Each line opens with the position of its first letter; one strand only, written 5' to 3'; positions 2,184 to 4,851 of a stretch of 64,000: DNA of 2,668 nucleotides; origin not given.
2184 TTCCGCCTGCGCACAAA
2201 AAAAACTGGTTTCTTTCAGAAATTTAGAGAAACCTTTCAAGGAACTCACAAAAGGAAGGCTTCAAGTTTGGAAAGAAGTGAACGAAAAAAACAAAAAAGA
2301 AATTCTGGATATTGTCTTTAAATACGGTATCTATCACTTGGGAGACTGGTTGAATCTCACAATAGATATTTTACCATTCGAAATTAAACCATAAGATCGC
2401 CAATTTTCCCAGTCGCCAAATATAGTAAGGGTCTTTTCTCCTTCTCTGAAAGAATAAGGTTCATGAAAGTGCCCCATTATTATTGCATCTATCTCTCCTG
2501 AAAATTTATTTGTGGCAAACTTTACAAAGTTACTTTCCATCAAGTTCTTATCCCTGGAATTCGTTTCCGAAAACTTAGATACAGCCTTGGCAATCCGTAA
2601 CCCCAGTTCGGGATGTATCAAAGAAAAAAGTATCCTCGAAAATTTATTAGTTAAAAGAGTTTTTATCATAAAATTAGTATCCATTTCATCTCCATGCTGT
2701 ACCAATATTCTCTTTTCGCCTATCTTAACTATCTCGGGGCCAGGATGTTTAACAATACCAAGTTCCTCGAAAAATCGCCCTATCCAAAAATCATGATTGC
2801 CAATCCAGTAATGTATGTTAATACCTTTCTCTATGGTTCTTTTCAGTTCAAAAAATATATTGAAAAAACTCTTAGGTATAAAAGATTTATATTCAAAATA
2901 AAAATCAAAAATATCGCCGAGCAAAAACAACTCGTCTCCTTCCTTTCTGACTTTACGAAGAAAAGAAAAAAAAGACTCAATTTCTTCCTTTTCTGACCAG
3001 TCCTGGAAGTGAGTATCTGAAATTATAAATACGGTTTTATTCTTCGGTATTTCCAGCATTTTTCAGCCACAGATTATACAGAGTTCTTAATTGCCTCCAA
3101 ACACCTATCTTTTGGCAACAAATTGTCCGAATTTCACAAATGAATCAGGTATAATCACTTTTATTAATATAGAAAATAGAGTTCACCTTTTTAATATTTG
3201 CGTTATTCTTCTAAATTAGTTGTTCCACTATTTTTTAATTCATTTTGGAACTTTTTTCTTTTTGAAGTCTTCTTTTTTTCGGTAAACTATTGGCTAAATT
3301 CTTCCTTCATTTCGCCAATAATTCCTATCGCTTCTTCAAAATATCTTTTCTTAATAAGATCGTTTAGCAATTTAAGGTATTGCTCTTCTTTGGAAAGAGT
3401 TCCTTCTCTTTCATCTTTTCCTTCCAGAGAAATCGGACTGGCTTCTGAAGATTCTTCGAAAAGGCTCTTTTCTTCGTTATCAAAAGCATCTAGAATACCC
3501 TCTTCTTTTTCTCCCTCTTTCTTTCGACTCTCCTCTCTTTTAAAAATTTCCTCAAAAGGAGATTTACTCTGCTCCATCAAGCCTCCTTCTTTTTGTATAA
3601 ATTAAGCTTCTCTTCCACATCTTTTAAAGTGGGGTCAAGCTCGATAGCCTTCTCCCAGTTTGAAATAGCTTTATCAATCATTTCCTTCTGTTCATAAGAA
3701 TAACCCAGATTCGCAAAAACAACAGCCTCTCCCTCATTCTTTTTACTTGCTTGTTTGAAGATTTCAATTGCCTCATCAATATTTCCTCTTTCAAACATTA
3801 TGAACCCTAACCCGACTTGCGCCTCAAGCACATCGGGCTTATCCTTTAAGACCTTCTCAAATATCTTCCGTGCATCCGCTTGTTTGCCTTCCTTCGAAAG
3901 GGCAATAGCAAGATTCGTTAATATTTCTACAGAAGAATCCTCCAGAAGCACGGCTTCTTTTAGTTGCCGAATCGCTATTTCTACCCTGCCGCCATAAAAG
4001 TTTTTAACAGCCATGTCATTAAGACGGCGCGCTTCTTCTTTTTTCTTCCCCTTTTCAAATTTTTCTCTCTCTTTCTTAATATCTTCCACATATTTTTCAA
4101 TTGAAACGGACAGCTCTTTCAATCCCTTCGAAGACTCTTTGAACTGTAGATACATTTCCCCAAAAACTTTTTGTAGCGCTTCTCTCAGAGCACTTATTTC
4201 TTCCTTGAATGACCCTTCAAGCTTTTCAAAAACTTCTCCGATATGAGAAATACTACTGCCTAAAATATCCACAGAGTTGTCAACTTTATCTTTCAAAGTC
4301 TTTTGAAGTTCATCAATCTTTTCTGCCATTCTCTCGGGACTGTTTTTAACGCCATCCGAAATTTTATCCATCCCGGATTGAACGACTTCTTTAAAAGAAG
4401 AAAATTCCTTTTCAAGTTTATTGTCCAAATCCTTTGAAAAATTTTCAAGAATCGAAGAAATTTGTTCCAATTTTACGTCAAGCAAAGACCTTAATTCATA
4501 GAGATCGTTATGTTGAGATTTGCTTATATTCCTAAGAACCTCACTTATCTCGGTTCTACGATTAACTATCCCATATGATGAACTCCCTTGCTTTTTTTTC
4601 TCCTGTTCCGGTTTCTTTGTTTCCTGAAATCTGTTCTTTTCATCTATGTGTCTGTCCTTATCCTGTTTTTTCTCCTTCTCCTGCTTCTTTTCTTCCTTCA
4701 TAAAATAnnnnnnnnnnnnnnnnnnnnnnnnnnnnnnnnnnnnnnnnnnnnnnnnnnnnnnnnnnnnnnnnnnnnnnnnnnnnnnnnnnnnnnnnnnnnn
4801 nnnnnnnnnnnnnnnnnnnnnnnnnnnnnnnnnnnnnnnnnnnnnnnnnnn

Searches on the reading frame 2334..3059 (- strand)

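Call 67: search_protein_families(library=pfam, proteins=[window:2334-3059:-], max_evalue=0.001)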
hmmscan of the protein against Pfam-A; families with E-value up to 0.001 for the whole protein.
window:2334-3059:- (241 aa): 2 families
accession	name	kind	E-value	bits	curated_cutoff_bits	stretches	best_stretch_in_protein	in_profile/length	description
PF00149.33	Metallophos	-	9.5e-11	42.9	21.5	1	9-201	2-191/191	Calcineurin-like phosphoesterase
PF12850.12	Metallophos_2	-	1.3e-07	32.2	27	1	10-211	3-129/154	Calcineurin-like phosphoesterase superfamily domain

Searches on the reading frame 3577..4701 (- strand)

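Call 67: search_protein_families(library=pfam, proteins=[window:3577-4701:-], max_evalue=0.001)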
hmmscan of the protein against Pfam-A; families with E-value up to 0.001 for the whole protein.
window:3577-4701:- (374 aa): 18 families
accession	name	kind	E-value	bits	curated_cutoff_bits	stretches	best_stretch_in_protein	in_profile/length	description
PF07719.23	TPR_2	-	1e-17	63.1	27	1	328-358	3-33/34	Tetratricopeptide repeat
PF00515.34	TPR_1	-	1.4e-14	53.7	27.8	1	327-358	2-33/34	Tetratricopeptide repeat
PF13414.12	TPR_11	-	1.6e-13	50.5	26.8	0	302-339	4-41/42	TPR repeat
PF13181.12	TPR_8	-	1.9e-11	43.6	25.7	1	329-358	4-33/34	Tetratricopeptide repeat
PF13424.12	TPR_12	-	2.9e-11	43.8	30.1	1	291-356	2-75/77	Tetratricopeptide repeat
PF14559.12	TPR_19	-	1.7e-10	41.5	25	1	270-324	3-57/68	Tetratricopeptide repeat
PF13432.12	TPR_16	-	1.9e-10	41.4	32.7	1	263-318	2-57/65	Tetratricopeptide repeat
PF13428.12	TPR_14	-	2.3e-10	40.6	23.5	0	259-299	2-42/44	Tetratricopeptide repeat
PF13174.12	TPR_6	-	9.9e-10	38.9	26.3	0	293-320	1-28/33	Tetratricopeptide repeat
PF23914.1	TPR_CcmH_CycH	-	1.1e-08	35.5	42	1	238-320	64-149/158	Cytochrome c-type biogenesis protein H TPR domain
PF13431.12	TPR_17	-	1.4e-08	34.8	24.4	0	248-278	3-33/34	Tetratricopeptide repeat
PF01442.23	Apolipoprotein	-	2.8e-07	30.9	90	1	64-209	32-171/190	Apolipoprotein A1/A4/E domain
PF13374.12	TPR_10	-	1.4e-06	28.6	27.5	0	260-286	4-30/42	Tetratricopeptide repeat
PF25063.1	ARM_TT21_C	-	2.5e-05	24.7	35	1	230-356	27-159/209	Tetratricopeptide repeat protein 21 C-terminal ARM domain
PF13176.12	TPR_7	-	0.00011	22.5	27.9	0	261-285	2-26/36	Tetratricopeptide repeat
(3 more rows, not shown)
